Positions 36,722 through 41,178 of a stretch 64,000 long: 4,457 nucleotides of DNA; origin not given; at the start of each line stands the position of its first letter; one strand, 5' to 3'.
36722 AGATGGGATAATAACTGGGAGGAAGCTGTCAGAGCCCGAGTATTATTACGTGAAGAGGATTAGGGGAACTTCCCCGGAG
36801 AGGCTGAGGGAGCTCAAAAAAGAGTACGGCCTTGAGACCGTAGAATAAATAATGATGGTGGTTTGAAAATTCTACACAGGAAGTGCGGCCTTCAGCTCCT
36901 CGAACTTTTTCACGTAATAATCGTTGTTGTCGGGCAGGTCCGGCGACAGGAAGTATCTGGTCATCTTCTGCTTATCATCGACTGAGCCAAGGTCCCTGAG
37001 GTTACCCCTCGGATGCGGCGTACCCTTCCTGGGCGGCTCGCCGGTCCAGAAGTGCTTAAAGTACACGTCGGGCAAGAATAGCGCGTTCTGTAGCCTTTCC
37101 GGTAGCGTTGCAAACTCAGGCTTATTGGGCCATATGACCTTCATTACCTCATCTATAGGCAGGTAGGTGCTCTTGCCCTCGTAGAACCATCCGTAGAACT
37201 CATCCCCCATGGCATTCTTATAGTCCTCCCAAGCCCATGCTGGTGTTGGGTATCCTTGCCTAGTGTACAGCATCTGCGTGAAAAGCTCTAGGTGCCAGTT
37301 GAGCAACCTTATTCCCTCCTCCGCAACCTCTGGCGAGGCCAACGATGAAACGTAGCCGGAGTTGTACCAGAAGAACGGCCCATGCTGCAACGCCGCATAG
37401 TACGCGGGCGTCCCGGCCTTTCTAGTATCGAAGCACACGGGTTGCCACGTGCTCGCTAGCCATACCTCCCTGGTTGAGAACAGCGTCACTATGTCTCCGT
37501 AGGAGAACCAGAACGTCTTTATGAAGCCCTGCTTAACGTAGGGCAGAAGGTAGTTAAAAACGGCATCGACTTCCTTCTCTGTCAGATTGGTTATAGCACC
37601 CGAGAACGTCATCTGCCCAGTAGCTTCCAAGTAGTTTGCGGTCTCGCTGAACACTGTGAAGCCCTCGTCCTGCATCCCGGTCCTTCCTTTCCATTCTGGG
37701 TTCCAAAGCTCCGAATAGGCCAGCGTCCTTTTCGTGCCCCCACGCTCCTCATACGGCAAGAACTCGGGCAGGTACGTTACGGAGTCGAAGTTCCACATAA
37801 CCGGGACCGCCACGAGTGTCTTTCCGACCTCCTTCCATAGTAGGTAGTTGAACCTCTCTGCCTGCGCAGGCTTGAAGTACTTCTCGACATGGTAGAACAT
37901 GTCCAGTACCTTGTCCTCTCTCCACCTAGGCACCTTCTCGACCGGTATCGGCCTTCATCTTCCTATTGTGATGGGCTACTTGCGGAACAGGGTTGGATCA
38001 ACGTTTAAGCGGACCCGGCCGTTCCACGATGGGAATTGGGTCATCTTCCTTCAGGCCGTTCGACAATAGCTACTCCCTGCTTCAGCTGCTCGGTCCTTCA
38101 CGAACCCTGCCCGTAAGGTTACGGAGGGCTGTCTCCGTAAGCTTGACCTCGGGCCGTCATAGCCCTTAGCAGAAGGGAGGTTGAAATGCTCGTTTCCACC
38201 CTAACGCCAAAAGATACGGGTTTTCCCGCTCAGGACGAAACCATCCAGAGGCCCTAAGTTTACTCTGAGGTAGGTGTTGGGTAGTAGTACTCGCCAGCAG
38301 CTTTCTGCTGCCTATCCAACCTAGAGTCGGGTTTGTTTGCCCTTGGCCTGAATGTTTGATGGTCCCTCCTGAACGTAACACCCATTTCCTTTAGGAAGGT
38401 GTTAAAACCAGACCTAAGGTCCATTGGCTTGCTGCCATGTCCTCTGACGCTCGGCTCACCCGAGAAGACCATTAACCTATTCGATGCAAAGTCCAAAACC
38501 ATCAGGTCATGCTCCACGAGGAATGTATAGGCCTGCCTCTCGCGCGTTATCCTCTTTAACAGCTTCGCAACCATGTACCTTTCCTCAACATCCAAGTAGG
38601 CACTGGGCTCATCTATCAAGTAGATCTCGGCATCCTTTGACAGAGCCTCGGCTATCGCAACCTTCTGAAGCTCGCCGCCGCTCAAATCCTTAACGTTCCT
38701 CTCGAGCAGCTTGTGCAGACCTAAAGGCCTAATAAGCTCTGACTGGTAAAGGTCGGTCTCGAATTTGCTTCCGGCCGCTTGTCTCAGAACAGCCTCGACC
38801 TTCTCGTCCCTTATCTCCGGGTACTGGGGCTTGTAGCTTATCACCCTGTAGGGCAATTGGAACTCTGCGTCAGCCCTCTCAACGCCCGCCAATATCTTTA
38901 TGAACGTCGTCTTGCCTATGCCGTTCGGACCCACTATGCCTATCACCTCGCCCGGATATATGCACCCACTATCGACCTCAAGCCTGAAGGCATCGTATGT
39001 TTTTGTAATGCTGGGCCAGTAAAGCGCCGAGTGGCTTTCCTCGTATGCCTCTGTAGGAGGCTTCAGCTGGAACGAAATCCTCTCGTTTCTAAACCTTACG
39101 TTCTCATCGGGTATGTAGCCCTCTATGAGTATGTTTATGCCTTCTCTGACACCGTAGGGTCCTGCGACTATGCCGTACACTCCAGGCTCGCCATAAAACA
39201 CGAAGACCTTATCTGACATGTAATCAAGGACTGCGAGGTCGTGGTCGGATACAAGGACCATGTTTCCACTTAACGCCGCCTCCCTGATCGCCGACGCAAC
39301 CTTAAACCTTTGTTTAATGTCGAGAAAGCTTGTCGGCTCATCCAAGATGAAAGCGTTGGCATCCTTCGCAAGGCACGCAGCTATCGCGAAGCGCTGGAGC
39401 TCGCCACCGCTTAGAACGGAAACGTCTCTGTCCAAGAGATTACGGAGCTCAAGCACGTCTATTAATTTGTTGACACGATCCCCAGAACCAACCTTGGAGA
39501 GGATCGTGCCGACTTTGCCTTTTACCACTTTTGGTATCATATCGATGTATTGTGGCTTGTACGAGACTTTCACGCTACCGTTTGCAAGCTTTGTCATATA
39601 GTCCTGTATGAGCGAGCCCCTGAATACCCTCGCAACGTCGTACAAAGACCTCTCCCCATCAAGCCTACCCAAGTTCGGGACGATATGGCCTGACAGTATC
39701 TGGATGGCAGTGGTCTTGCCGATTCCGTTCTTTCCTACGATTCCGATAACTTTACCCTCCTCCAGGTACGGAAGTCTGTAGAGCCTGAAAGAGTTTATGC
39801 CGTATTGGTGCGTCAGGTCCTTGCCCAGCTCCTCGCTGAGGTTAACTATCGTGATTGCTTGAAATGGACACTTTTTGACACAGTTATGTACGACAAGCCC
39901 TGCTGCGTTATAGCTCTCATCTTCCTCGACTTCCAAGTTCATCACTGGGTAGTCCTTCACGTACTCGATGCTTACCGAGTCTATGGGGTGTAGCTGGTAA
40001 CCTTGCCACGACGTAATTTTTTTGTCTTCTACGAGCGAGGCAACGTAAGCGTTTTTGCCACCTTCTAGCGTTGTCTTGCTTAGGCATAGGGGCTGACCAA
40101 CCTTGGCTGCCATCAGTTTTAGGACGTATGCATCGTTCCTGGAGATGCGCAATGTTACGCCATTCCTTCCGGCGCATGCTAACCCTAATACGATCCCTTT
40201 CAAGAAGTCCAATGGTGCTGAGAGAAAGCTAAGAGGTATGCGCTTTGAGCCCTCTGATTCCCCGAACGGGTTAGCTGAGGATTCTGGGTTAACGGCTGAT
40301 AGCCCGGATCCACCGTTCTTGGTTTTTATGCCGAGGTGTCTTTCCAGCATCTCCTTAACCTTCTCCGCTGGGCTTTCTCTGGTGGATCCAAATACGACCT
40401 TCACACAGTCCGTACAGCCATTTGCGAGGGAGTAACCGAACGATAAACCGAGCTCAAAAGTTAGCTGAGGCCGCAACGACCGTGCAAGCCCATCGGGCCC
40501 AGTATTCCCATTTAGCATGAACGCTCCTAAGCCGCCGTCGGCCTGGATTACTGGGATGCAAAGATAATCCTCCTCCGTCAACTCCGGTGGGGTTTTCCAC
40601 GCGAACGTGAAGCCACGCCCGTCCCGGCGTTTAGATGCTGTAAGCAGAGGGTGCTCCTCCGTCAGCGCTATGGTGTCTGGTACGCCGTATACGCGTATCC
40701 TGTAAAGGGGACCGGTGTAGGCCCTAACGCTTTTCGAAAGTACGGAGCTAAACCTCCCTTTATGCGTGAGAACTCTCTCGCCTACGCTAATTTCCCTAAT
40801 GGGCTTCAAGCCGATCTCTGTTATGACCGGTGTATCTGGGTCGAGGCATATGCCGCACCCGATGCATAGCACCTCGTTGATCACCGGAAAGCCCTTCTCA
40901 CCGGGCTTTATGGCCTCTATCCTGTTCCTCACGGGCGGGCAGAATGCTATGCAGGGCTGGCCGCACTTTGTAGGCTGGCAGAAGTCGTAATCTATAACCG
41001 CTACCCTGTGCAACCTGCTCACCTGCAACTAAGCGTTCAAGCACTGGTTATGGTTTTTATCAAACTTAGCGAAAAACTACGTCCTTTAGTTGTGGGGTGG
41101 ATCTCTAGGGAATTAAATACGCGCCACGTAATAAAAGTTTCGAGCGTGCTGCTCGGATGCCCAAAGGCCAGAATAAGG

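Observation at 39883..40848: Intein inserted inside the CxxCxxC iron-sulfur motif of ABCE1, with the +1 splice nucleophile being a cluster-ligand cysteine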

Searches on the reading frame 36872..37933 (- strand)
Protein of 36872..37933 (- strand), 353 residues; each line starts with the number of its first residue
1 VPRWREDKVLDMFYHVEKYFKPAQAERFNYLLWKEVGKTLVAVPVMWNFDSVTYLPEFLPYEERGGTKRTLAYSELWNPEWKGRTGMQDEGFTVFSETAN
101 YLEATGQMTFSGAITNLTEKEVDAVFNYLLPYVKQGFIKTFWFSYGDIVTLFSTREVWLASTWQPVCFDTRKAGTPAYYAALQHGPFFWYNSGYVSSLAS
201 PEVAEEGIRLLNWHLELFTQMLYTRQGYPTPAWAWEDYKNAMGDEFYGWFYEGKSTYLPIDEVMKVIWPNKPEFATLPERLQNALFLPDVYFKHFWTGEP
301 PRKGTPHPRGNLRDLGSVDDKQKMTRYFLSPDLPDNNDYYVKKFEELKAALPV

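Call 45: search_protein_families(library=pfam, proteins=[window:36872-37933:-], max_evalue=0.00001)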
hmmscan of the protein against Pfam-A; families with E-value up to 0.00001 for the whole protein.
window:36872-37933:- (353 aa): 1 family
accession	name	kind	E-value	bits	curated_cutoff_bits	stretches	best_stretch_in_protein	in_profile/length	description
PF13416.11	SBP_bac_8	-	6.9e-06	26.5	27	1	73-229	112-259/279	Bacterial extracellular solute-binding protein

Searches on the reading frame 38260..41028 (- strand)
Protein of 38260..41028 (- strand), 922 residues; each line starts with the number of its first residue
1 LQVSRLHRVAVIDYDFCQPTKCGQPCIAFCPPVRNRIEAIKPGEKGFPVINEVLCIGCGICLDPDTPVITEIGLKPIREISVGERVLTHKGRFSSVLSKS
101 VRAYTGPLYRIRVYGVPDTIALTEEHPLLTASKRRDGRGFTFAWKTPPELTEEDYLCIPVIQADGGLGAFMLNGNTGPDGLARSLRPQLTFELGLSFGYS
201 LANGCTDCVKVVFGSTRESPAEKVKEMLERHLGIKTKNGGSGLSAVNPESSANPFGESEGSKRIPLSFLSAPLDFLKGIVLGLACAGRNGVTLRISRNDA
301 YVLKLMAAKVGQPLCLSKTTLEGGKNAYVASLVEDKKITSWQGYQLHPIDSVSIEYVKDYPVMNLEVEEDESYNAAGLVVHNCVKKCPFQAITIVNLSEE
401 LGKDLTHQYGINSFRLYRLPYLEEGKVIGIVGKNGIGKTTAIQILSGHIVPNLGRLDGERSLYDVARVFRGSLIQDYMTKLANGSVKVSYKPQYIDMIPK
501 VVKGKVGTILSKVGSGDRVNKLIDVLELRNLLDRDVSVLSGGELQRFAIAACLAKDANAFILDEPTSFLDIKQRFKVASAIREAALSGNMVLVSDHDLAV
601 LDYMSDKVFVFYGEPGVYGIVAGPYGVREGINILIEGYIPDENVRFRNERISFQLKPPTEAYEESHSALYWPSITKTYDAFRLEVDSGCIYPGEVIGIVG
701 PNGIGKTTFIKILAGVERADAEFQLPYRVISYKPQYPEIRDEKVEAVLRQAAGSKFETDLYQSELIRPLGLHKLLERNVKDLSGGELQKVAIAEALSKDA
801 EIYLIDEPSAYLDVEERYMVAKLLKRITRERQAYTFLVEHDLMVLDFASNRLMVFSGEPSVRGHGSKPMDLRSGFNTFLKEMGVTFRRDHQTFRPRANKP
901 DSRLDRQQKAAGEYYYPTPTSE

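Call 3: search_protein_families(library=pfam, proteins=[window:38260-41028:-], max_evalue=0.1)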
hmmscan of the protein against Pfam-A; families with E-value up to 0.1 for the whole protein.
window:38260-41028:- (922 aa): 35 families (the best 25 are shown)
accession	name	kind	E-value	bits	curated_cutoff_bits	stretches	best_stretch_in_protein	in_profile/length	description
PF00005.33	ABC_tran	-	2.1e-40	138.9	25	2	422-567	8-137/137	ABC transporter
PF13304.12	AAA_21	-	2.4e-14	54.6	27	1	696-716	2-22/304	AAA domain, putative AbiEii toxin, Type IV TA system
PF02463.25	SMC_N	-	4.5e-09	36.5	40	2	780-838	135-197/220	RecF/RecN/SMC N terminal domain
PF04068.21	Fer4_RLI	-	1.6e-08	34.6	23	1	8-35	2-32/35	Possible Fer4-like domain in RNase L inhibitor, RLI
PF13175.12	AAA_15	-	4.6e-08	33.5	32.1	1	411-445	8-43/374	AAA ATPase domain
PF13476.12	AAA_23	-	9e-06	26.9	27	0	425-459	19-53/201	AAA domain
PF13479.12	AAA_24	-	6.2e-05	23.4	27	0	696-713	5-22/195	AAA domain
PF20720.3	nSTAND3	-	0.00048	20.3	27.2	0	421-446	13-38/155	Novel STAND NTPase 3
PF14890.11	Intein_splicing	-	0.00067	19.9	35.8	1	102-382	44-155/155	Intein splicing domain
PF00931.28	NB-ARC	-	0.00092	19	23.5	0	694-723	19-49/248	NB-ARC domain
PF00004.35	AAA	-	0.0012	19.7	21.2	0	698-716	3-21/131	ATPase family associated with various cellular activities (AAA)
PF03215.21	Rad17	-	0.0019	18.6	23.8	0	695-715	47-67/186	Rad17 P-loop domain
PF25160.1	LdpA_Fe-S-bd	-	0.0023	18.1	27.6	0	19-62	2-35/49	LdpA Fe-S cluster-binding domain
PF13401.12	AAA_22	-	0.0038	18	27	0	696-776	8-65/130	AAA domain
PF13238.12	AAA_18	-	0.0051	17.7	29.4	0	428-464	1-39/128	AAA domain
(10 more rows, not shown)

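Call 4: search_protein_families(library=ncbifam, proteins=[window:38260-41028:-], max_evalue=0.1)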
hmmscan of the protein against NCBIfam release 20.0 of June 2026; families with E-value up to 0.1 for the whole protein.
window:38260-41028:- (922 aa): 209 families (the best 25 are shown)
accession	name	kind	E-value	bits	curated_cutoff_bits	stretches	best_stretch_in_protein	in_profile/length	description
NF009945.0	PRK13409.1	equivalog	2.1e-241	802.8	469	2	383-917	57-590/592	ribosome biogenesis/translation initiation ATPase RLI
NF000355.4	ribo_prot_ABC_F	equivalog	5e-49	167.5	380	2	683-847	18-179/499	ribosomal protection-like ABC-F family protein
NF040873.1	AztA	equivalog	7.2e-44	149.6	220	2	690-850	15-187/191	zinc ABC transporter ATP-binding protein AztA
TIGR03873.1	F420-0_ABC_ATP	hypoth_equivalog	5.2e-42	143.9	372.4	3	424-611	26-210/256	putative F420-0 ABC transporter ATP-binding protein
NF010068.0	PRK13548.1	equivalog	5.9e-40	137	261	3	422-611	28-216/261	heme ABC transporter ATP-binding protein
TIGR02142.1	modC_ABC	equivalog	2.9e-39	135.3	285.05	3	759-856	109-206/353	molybdenum ABC transporter ATP-binding protein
NF040933.2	ABC_arch_GlcV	equivalog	5.1e-39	134.1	450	4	749-854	109-214/357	glucose ABC transporter ATP-binding protein GlcV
TIGR01188.1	drrA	subfamily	5.2e-39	134.3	312.45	3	423-610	17-196/302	daunorubicin resistance ABC transporter, ATP-binding protein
TIGR03608.1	L_ocin_972_ABC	subfamily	3.8e-38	131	254.85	3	750-849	103-201/206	putative bacteriocin export ABC transporter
TIGR02857.1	CydD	equivalog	9.1e-38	130.5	435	2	423-605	346-524/529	thiol reductant ABC exporter subunit CydD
TIGR04520.1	ECF_ATPase_1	equivalog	1.8e-37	129.2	315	4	517-611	115-209/269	energy-coupling factor transporter ATPase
NF002981.0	PRK03695.1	equivalog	1.7e-36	125.8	281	2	422-609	23-208/253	vitamin B12 ABC transporter ATP-binding protein BtuD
TIGR01166.1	cbiO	subfamily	2.7e-36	124.8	211.8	3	422-599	15-188/190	cobalt ABC transporter, ATP-binding protein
TIGR04521.1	ECF_ATPase_2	equivalog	5.6e-35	120.8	330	3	422-611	28-218/279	energy-coupling factor transporter ATPase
NF000168.2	ABCF_Msr_all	exception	7e-34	117.2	680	4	525-610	394-477/487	Msr family ABC-F type ribosomal protection protein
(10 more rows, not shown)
